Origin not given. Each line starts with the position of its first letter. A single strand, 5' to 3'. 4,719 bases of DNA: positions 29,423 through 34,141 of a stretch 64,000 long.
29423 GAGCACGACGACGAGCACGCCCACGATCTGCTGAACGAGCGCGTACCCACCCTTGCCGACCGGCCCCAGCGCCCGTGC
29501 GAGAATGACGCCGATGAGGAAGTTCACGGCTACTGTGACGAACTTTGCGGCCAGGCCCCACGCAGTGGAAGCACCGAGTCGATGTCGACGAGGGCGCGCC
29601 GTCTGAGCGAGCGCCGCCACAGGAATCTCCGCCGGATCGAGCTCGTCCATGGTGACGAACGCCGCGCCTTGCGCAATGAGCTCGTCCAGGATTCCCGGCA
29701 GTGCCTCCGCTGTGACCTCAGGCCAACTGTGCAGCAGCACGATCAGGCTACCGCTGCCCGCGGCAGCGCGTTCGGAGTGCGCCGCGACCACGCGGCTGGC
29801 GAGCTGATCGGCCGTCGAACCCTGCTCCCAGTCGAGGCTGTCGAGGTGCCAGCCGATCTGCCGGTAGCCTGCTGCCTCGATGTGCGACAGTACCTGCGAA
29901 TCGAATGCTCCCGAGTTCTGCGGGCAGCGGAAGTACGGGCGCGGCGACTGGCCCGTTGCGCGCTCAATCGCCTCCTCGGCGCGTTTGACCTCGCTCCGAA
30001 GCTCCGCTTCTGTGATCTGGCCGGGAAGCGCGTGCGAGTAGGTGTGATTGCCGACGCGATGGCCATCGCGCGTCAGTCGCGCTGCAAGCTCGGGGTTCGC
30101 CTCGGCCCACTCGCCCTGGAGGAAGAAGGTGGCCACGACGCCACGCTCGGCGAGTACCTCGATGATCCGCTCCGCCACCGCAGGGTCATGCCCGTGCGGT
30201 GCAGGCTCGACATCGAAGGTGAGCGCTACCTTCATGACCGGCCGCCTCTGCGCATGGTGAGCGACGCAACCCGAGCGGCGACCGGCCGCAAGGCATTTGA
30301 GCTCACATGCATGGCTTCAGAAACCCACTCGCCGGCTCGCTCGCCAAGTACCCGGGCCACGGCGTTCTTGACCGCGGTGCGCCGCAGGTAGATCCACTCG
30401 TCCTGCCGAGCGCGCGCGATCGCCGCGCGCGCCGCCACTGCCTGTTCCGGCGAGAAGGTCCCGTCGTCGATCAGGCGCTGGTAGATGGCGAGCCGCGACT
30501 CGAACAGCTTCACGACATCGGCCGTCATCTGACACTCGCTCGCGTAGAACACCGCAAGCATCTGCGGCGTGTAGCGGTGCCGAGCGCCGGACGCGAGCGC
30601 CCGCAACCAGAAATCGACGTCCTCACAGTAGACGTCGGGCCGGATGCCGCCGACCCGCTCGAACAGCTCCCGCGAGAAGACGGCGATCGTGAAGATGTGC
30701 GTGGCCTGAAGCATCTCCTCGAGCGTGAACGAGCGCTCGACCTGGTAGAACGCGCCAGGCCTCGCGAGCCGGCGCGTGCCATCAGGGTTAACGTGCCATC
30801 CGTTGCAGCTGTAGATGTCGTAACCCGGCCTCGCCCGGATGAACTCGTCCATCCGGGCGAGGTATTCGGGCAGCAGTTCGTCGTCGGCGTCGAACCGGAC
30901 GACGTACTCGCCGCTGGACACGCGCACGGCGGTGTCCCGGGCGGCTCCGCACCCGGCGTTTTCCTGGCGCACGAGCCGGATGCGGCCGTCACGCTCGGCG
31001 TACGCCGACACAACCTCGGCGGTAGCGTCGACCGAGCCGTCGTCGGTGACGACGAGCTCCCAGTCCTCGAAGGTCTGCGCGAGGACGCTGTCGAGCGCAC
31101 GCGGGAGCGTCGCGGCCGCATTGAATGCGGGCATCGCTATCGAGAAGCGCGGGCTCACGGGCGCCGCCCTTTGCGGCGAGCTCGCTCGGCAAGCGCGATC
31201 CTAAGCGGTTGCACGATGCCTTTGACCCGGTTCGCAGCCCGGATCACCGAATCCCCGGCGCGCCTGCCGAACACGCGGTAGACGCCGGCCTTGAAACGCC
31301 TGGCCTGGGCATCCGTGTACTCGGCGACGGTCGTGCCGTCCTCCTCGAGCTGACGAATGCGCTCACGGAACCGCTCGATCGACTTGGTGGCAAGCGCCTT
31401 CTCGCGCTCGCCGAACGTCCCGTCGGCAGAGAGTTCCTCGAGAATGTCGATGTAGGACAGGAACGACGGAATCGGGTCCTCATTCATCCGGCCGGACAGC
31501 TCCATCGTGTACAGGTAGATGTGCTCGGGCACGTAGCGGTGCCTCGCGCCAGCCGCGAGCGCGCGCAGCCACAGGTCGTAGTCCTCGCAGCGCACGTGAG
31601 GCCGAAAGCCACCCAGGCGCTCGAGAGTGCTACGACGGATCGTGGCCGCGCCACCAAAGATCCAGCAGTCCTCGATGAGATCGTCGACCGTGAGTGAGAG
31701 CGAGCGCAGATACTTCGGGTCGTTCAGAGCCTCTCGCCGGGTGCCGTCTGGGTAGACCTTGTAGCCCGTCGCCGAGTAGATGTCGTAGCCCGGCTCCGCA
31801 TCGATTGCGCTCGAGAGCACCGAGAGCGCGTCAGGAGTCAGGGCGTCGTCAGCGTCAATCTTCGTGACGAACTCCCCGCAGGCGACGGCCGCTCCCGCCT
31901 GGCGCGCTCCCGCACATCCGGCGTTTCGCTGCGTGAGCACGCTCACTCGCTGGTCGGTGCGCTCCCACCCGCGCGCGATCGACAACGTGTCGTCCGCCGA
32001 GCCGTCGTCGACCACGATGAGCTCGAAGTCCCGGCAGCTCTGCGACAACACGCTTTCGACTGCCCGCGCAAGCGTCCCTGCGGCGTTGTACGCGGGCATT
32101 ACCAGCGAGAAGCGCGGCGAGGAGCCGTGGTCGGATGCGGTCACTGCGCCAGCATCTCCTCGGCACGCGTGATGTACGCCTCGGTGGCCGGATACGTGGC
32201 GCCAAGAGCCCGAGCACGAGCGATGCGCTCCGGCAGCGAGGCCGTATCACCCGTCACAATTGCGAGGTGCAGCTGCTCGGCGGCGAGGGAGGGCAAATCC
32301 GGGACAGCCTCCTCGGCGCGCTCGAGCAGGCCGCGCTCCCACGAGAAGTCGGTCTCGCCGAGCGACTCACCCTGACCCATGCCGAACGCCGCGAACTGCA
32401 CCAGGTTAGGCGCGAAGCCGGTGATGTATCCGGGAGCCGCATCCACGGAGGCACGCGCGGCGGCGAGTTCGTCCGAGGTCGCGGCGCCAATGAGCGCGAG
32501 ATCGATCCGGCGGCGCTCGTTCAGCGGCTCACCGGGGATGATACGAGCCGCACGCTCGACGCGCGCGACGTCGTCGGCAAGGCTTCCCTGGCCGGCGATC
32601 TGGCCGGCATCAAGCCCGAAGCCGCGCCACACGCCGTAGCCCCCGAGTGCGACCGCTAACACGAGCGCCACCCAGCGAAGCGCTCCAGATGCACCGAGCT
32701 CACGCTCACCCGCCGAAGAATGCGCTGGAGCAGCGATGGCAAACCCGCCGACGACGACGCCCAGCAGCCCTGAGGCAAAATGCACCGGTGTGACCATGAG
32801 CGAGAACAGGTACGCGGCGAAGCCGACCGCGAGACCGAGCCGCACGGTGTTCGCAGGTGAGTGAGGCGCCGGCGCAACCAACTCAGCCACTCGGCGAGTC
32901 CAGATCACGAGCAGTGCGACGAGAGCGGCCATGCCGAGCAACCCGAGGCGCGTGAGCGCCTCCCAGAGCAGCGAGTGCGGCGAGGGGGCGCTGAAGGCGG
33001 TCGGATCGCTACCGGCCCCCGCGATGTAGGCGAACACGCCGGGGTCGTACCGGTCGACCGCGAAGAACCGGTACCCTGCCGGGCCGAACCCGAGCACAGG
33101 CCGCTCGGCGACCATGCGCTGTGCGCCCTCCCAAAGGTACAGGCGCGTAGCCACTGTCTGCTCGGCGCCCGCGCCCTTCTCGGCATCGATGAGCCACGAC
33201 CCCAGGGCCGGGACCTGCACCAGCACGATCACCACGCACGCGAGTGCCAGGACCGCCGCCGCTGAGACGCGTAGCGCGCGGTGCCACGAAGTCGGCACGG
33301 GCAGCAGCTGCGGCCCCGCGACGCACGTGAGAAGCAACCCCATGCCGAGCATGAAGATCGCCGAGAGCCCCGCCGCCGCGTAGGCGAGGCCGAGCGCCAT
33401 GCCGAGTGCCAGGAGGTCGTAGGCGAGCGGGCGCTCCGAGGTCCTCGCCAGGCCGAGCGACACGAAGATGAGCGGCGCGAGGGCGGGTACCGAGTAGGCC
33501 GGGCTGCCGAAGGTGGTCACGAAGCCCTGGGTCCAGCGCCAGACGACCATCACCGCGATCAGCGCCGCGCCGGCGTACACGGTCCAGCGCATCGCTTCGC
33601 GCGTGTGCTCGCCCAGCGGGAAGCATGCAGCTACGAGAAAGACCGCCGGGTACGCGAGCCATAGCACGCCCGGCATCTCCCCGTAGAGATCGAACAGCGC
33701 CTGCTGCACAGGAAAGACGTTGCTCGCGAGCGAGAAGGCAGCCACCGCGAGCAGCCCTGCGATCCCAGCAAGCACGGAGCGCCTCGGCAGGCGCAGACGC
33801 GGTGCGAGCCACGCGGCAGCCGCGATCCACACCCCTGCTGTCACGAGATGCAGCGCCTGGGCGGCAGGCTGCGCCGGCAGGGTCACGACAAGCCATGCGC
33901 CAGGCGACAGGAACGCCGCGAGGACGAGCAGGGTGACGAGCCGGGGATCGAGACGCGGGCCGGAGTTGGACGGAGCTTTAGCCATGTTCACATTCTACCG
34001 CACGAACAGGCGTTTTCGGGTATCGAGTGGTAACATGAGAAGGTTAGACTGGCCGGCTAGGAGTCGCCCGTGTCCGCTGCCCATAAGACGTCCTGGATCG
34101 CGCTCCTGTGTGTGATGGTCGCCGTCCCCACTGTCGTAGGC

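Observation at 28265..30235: Deacetylase-flippase gene fusion (cytoplasmic CE4 domain fused to a Wzx transporter)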

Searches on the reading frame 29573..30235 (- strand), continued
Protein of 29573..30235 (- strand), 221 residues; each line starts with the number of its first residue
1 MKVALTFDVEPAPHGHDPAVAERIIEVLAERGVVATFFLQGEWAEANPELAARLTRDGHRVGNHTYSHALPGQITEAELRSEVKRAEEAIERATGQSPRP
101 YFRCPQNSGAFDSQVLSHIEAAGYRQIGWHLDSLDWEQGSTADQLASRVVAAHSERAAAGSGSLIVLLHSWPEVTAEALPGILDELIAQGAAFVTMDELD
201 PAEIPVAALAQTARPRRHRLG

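Call 52: find_encoding_contigs(protein=P0224, flank=7000, max_places=1)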
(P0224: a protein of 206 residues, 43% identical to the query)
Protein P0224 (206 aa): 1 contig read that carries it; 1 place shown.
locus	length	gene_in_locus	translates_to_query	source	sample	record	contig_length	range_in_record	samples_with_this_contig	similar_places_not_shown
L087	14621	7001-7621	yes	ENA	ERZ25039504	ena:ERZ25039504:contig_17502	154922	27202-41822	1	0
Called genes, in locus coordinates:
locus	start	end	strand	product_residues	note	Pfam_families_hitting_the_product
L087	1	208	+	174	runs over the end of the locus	-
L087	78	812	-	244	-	-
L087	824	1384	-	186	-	PF11290:DUF3090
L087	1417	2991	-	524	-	PF00174:Oxidored_molyb, PF17957:Big_7 (faint)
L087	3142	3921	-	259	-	PF00005:ABC_tran, PF13304:AAA_21 (faint)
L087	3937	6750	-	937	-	PF00912:Transgly, PF00905:Transpeptidase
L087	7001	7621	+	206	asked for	PF01522:Polysacc_deac_1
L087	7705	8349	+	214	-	PF04542:Sigma70_r2, PF08281:Sigma70_r4_2, PF04545:Sigma70_r4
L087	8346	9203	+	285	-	-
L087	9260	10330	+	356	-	PF21959:DUF6923 (faint)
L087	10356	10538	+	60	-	-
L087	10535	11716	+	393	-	PF01979:Amidohydro_1, PF07969:Amidohydro_3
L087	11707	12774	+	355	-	PF01380:SIS, PF13580:SIS_2 (faint), PF01380:SIS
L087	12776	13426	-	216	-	PF01081:Aldolase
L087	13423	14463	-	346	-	PF01717:Meth_synt_2, PF08267:Meth_synt_1 (weak)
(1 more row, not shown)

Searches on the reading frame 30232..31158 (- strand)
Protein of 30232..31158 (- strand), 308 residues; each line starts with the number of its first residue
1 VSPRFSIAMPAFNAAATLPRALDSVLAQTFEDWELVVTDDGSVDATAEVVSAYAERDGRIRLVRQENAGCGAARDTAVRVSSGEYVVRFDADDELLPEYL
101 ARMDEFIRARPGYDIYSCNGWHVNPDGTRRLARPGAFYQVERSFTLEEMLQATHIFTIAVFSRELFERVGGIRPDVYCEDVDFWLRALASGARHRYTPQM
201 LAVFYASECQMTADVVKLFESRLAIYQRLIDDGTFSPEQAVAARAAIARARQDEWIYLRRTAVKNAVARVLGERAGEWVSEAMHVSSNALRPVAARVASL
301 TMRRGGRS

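Call 13: search_protein_families(library=pfam, proteins=[window:30232-31158:-], max_evalue=0.001)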
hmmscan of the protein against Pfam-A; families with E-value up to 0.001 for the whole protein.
window:30232-31158:- (308 aa): 4 families
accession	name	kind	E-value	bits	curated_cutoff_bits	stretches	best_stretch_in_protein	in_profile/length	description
PF00535.33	Glycos_transf_2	-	1.4e-33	116.6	23.3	1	6-169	1-167/168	Glycosyl transferase family 2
PF13641.12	Glyco_tranf_2_3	-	4.4e-13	50.2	27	1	3-224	1-218/230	Glycosyltransferase like family 2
PF13632.12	Glyco_trans_2_3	-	3.5e-07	30.7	27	1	85-200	1-119/198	Glycosyl transferase family group 2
PF10111.15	Glyco_tranf_2_2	-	1.5e-05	25.1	27.3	1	24-107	18-106/276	Glycosyltransferase like family 2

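Call 53: search_protein_families(library=ncbifam, proteins=[window:30232-31158:-], max_evalue=0.00001)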
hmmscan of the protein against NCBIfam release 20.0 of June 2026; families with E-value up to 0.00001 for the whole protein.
window:30232-31158:- (308 aa): 18 families
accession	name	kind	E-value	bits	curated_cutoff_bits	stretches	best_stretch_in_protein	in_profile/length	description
NF047683.1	TeichurnBiosyTuaG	equivalog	4.4e-27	95.3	400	1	3-218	6-217/252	teichuronic acid biosynthesis protein TuaG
NF007482.0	PRK10073.1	equivalog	2.3e-25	89.3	423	1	3-126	6-128/334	glycosyltransferase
NF053739.1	GlytfEpsEBac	equivalog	4.3e-22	78.4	450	1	3-193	1-191/265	glycosyltransferase EpsE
NF041875.1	EPS_EpsD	equivalog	6.2e-20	71.8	370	1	6-210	2-211/325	exopolysaccharide biosynthesis glycosyltransferase EpsD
TIGR03937.1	PgaC_IcaA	equivalog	7.6e-18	64.6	422.3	1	3-95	45-138/407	poly-beta-1,6-N-acetyl-D-glucosamine synthase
NF050050.1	ProtGlycPglI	equivalog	1.9e-16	60.3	500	1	3-103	2-104/306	GalNAc(5)-diNAcBac-PP-undecaprenol beta-1,3-glucosyltransferase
NF038302.1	EPS_HpsE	equivalog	1.4e-14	53.8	300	1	5-119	3-123/307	hormogonium polysaccharide biosynthesis glycosyltransferase HpsE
NF007453.0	PRK10018.1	equivalog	8.1e-14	51.9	382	1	3-101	6-105/280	colanic acid biosynthesis glycosyltransferase WcaA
TIGR04017.1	WcaA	equivalog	1e-13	51.5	495.75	1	3-101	5-104/279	colanic acid biosynthesis glycosyltransferase WcaA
NF041394.1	GtaseAglG_Halo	equivalog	9.7e-11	41.5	440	1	18-101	18-101/304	glucosyl-dolichyl phosphate glucuronosyltransferase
TIGR03965.1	mycofact_glyco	equivalog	5.9e-10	38.6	280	1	5-103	76-175/467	mycofactocin biosynthesis glycosyltransferase MftF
TIGR04283.1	glyco_like_mftF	equivalog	6e-10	39.1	182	1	6-191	2-173/221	TIGR04283 family arsenosugar biosynthesis glycosyltransferase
NF038299.1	EPS_HpsN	equivalog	1e-09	37.8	425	1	4-104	2-103/317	hormogonium polysaccharide biosynthesis glycosyltransferase HpsN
NF007986.1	PRK10714.1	equivalog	3.8e-08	32.7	529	1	5-116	8-122/316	undecaprenyl-phosphate 4-deoxy-4-formamido-L-arabinose transferase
NF045692.1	OglycostaseCruG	equivalog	1.6e-07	30.6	600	1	5-104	43-149/386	2'-O-glycosyltransferase CruG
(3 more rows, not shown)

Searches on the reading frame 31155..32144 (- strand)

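Call 13: search_protein_families(library=pfam, proteins=[window:31155-32144:-], max_evalue=0.001)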
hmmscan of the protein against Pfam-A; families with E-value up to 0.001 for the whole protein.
window:31155-32144:- (329 aa): 4 families
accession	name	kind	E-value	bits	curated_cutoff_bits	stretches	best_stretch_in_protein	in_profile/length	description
PF00535.33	Glycos_transf_2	-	1.2e-29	103.8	23.3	1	13-147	1-137/168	Glycosyl transferase family 2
PF13641.12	Glyco_tranf_2_3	-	1.8e-16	61.3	27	1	10-215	1-211/230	Glycosyltransferase like family 2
PF10111.15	Glyco_tranf_2_2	-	4.6e-11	43.1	27.3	1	14-207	2-211/276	Glycosyltransferase like family 2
PF13632.12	Glyco_trans_2_3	-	1.8e-10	41.4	27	1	93-210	2-122/198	Glycosyl transferase family group 2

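Call 53: search_protein_families(library=ncbifam, proteins=[window:31155-32144:-], max_evalue=0.00001)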
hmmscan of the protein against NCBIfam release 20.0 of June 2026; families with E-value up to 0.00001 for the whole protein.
window:31155-32144:- (329 aa): 19 families
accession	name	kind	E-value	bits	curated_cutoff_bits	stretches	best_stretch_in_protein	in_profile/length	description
NF007482.0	PRK10073.1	equivalog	4.2e-24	85.2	423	1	8-132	4-127/334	glycosyltransferase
NF053739.1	GlytfEpsEBac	equivalog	2.1e-21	76.1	450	1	10-211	1-201/265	glycosyltransferase EpsE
NF041875.1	EPS_EpsD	equivalog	4.6e-21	75.6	370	1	13-211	2-205/325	exopolysaccharide biosynthesis glycosyltransferase EpsD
NF047683.1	TeichurnBiosyTuaG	equivalog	5e-21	75.5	400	1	9-202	5-193/252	teichuronic acid biosynthesis protein TuaG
TIGR03937.1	PgaC_IcaA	equivalog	1e-18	67.5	422.3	1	5-120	40-156/407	poly-beta-1,6-N-acetyl-D-glucosamine synthase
NF050050.1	ProtGlycPglI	equivalog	4.6e-17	62.3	500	1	10-115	2-109/306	GalNAc(5)-diNAcBac-PP-undecaprenol beta-1,3-glucosyltransferase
TIGR03965.1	mycofact_glyco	equivalog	5e-17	61.9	280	1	8-207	72-275/467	mycofactocin biosynthesis glycosyltransferase MftF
TIGR04283.1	glyco_like_mftF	equivalog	3.9e-14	52.8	182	1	13-209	2-182/221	TIGR04283 family arsenosugar biosynthesis glycosyltransferase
NF007453.0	PRK10018.1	equivalog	3.3e-13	49.9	382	1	9-111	5-108/280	colanic acid biosynthesis glycosyltransferase WcaA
TIGR04017.1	WcaA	equivalog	8.1e-13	48.6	495.75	1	9-111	4-107/279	colanic acid biosynthesis glycosyltransferase WcaA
NF041394.1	GtaseAglG_Halo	equivalog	1.1e-10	41.3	440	1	23-110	16-103/304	glucosyl-dolichyl phosphate glucuronosyltransferase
NF007986.1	PRK10714.1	equivalog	1.8e-10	40.4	529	1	11-124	7-123/316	undecaprenyl-phosphate 4-deoxy-4-formamido-L-arabinose transferase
NF047588.1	GlcsyltransPgfSStrep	equivalog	1.8e-09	37.3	500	1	13-126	4-120/308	glycosyltransferase PgfS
TIGR04242.1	nodulat_NodC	equivalog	9.9e-09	34.6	550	1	6-114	44-156/395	chitooligosaccharide synthase NodC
TIGR03469.1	HpnB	hypoth_equivalog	1e-08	34.6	379.25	1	8-110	42-156/386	hopene-associated glycosyltransferase HpnB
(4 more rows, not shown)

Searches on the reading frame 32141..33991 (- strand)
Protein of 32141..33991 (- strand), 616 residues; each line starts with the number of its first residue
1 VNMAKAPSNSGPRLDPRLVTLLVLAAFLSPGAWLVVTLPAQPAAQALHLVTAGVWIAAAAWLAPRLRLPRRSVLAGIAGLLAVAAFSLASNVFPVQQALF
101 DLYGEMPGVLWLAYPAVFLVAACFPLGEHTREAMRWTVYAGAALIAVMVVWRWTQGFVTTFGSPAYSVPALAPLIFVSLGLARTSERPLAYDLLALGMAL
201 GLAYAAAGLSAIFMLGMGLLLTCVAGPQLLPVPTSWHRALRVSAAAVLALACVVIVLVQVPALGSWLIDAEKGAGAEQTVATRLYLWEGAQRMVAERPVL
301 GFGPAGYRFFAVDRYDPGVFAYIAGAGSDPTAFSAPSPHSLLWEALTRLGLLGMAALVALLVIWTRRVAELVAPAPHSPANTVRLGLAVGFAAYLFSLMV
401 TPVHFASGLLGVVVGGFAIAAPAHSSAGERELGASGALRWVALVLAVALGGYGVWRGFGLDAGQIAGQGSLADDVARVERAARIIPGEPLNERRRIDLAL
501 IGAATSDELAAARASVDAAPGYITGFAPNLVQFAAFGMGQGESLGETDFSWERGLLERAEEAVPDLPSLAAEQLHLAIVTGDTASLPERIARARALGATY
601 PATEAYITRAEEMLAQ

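Call 13: search_protein_families(library=pfam, proteins=[window:32141-33991:-], max_evalue=0.001)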
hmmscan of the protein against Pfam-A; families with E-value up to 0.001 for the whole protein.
window:32141-33991:- (616 aa): 1 family
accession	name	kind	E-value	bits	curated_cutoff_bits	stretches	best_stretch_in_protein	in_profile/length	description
PF04932.20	Wzy_C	-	3.1e-08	34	31.7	1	195-357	5-148/149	O-Antigen ligase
